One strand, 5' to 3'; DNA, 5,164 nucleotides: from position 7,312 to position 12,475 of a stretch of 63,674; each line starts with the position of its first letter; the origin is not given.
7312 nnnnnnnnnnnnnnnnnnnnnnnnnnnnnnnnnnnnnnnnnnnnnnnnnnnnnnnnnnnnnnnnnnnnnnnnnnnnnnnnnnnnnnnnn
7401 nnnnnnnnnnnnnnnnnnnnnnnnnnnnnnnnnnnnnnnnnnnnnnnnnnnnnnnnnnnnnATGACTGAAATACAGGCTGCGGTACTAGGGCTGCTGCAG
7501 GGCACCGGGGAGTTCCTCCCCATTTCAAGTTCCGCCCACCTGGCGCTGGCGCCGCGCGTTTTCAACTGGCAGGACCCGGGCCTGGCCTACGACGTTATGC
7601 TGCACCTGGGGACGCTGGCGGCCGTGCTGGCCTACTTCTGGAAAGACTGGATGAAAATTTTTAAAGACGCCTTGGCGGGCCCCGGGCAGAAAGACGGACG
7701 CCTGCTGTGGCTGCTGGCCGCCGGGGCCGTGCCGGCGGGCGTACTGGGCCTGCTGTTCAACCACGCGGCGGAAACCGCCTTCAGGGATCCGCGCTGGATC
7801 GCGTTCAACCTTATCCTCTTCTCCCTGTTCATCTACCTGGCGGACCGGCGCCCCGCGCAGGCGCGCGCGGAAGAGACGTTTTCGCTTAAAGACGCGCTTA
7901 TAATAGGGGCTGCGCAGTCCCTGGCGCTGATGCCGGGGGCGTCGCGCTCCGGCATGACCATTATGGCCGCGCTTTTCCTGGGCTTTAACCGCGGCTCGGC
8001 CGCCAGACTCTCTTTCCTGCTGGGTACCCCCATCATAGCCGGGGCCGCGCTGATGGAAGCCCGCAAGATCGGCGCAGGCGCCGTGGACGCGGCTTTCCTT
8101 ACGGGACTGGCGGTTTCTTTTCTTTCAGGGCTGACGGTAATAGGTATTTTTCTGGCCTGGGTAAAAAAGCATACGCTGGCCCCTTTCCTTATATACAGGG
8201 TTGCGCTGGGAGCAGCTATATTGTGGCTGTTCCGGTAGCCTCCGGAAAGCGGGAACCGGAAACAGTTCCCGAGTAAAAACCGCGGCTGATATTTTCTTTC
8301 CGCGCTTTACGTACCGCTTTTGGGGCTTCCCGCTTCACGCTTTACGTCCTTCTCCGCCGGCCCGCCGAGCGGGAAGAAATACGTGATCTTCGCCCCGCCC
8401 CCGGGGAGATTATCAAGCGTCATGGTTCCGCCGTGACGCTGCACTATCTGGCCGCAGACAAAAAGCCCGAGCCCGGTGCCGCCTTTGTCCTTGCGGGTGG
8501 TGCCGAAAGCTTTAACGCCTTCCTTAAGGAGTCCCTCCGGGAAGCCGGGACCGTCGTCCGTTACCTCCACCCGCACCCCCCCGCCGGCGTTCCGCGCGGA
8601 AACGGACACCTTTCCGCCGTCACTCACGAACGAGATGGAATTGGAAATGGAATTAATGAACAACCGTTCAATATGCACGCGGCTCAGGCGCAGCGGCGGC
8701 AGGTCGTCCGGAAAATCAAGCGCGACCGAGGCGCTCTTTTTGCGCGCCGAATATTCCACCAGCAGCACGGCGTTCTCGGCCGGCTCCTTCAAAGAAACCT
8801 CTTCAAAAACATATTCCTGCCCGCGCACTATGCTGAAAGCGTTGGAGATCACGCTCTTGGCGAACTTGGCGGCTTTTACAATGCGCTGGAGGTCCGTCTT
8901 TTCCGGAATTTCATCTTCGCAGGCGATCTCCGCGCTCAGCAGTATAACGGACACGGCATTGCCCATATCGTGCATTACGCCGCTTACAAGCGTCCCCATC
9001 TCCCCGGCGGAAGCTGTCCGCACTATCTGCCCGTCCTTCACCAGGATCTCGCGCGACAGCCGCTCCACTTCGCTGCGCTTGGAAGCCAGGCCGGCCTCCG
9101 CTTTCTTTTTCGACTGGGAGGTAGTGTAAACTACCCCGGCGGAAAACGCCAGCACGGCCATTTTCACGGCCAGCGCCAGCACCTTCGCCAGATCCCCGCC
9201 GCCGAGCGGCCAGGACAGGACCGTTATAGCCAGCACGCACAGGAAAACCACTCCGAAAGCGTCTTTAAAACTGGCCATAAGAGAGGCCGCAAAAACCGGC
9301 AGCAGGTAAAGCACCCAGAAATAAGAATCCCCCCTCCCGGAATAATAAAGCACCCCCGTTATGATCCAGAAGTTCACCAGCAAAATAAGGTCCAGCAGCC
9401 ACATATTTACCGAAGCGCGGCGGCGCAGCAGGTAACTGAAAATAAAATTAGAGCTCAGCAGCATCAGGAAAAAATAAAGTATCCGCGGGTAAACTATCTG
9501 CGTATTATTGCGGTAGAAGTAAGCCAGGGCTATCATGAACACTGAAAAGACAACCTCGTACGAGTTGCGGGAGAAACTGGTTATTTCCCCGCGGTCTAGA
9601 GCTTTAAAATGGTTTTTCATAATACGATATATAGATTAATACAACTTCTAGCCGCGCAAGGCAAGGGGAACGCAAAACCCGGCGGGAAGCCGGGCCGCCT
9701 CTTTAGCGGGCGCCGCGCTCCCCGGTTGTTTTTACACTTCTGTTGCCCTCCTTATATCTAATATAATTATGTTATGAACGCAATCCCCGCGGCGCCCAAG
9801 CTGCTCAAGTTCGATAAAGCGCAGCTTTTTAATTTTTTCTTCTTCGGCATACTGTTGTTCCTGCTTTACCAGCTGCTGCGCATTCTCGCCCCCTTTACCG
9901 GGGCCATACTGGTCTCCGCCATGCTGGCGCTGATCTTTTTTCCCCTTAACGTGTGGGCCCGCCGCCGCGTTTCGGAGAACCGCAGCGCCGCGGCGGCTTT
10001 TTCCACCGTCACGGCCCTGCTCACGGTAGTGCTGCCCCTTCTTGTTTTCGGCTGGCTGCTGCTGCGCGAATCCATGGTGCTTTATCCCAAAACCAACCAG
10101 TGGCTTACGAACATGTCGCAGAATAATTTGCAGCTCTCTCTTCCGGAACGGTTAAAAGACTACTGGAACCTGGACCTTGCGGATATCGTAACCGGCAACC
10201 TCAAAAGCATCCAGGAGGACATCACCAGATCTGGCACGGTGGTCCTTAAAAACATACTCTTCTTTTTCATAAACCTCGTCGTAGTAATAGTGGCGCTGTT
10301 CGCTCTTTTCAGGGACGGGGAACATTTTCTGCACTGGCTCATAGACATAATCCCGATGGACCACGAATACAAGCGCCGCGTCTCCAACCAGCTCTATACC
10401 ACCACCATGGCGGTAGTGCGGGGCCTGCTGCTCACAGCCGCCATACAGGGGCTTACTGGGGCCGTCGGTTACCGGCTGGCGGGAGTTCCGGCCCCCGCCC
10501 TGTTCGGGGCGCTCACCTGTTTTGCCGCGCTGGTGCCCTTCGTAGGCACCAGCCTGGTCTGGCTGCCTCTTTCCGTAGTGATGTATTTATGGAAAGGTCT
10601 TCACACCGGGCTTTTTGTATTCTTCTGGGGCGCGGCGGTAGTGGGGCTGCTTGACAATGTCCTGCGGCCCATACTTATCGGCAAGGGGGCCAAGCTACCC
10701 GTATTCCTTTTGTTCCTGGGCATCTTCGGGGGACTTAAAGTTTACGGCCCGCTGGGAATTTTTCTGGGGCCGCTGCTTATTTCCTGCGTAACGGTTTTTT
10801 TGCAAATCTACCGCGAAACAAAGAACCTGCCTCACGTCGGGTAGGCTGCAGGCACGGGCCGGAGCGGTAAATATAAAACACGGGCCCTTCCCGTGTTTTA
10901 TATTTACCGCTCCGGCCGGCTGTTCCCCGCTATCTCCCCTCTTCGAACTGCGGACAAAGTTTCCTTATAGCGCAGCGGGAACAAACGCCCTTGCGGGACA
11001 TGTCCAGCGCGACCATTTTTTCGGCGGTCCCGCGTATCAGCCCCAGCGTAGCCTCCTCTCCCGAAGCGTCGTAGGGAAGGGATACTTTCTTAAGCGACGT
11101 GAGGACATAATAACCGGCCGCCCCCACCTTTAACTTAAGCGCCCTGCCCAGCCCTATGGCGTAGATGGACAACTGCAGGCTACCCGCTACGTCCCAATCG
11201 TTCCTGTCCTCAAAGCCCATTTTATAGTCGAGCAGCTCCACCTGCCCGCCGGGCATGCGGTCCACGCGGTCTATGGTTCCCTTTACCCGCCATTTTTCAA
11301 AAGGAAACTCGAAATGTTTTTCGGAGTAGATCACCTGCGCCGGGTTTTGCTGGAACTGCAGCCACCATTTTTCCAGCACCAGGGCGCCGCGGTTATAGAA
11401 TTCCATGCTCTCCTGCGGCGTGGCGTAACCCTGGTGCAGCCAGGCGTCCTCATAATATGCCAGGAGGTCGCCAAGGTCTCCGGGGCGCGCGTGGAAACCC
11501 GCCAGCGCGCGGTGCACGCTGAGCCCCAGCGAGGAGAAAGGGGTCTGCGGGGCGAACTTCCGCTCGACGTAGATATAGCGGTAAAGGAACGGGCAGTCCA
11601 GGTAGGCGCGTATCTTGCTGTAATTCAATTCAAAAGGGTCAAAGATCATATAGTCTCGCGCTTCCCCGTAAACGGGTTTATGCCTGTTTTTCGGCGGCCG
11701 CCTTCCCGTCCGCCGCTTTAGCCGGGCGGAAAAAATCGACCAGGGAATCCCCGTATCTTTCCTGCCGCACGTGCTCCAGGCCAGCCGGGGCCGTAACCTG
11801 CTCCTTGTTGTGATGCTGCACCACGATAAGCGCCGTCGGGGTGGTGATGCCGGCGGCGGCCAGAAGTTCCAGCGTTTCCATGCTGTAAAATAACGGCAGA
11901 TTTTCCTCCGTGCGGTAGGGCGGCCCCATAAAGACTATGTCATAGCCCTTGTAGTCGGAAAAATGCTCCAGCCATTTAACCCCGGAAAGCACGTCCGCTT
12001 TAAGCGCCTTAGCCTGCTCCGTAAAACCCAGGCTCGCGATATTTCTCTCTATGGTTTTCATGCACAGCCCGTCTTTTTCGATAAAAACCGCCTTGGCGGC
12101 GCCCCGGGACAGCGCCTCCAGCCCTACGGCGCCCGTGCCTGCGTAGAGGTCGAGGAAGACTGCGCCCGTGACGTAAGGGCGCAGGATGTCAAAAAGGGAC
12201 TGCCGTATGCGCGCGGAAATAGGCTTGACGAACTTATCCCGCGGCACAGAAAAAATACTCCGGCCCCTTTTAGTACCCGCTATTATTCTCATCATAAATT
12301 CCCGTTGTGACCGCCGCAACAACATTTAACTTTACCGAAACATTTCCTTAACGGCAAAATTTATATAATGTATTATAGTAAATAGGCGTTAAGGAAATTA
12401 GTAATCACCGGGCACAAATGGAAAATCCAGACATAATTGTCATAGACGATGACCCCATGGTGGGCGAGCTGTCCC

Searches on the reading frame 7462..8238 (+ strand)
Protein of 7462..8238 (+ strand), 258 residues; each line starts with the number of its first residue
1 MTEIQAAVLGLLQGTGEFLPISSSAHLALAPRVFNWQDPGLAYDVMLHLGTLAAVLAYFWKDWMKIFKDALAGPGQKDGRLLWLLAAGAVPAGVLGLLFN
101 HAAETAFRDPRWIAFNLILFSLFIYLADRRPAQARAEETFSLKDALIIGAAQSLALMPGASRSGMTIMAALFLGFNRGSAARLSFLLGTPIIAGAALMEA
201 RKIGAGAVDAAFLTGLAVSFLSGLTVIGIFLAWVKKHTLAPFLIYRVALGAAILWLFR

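Call 31: search_protein_families(library=pfam, proteins=[window:7462-8238:+], max_evalue=0.00001)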
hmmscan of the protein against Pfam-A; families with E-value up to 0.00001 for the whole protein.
window:7462-8238:+ (258 aa): 1 family
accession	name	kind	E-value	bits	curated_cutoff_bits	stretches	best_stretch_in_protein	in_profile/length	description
PF02673.24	BacA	-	1.4e-75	254.8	33.4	1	6-251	1-256/257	Bacitracin resistance protein BacA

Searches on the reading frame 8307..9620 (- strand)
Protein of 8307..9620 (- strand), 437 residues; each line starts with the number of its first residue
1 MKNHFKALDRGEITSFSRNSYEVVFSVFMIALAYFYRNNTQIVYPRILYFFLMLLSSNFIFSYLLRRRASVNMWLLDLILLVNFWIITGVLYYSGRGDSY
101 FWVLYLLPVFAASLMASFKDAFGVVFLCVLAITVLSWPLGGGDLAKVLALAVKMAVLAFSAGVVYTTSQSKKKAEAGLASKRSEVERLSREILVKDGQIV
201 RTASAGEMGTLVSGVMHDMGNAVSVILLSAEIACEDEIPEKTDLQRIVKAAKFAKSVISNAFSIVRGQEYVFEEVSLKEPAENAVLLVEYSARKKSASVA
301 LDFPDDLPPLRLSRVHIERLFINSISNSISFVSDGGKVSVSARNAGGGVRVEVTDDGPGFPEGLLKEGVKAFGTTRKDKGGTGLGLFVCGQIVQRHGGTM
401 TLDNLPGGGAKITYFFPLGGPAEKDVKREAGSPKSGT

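Call 31: search_protein_families(library=pfam, proteins=[window:8307-9620:-], max_evalue=0.00001)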
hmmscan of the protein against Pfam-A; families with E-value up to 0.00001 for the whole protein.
window:8307-9620:- (437 aa): 1 family
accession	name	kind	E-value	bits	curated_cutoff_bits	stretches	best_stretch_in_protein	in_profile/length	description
PF02518.31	HATPase_c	-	3.7e-21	76.1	26.4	1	315-418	4-109/111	Histidine kinase-, DNA gyrase B-, and HSP90-like ATPase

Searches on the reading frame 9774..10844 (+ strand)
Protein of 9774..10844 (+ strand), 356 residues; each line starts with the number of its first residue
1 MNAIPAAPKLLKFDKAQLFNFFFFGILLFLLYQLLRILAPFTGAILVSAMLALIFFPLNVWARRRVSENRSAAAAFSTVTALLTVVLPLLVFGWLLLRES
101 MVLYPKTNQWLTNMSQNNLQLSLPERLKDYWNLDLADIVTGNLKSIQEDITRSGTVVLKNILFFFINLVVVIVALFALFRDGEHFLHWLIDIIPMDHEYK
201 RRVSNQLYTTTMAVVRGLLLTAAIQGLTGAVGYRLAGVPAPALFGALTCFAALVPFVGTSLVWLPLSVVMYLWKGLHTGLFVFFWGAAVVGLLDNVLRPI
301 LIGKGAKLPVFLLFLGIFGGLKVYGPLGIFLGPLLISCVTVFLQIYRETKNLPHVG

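Call 31: search_protein_families(library=pfam, proteins=[window:9774-10844:+], max_evalue=0.00001)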
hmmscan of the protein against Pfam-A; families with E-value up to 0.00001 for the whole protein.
window:9774-10844:+ (356 aa): 1 family
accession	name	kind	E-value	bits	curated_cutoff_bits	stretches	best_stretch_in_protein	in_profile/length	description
PF01594.21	AI-2E_transport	-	2.3e-46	158.9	34.3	1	20-346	3-326/327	AI-2E family transporter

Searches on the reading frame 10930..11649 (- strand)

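Call 31: search_protein_families(library=pfam, proteins=[window:10930-11649:-], max_evalue=0.00001)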
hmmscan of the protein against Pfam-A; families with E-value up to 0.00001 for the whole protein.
window:10930-11649:- (239 aa): 1 family
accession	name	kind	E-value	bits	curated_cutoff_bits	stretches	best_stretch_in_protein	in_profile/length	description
PF12705.13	PDDEXK_1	-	5.3e-26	92.5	22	1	8-233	2-247/247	PD-(D/E)XK nuclease superfamily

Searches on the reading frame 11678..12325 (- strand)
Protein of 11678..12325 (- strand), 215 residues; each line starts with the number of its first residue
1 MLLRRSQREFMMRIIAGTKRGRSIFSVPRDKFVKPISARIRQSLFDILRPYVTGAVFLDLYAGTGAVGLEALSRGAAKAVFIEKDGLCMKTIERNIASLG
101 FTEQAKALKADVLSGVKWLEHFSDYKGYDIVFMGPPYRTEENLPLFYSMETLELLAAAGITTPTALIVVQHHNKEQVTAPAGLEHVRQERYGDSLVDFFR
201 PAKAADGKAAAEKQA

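Call 32: search_protein_families(library=pfam, proteins=[window:11678-12325:-], max_evalue=0.00001)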
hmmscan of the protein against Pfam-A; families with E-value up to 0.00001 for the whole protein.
window:11678-12325:- (215 aa): 1 family
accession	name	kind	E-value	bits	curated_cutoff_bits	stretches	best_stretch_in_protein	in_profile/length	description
PF03602.21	Cons_hypoth95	-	2.2e-43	148.5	24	1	12-199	1-181/182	Conserved hypothetical protein 95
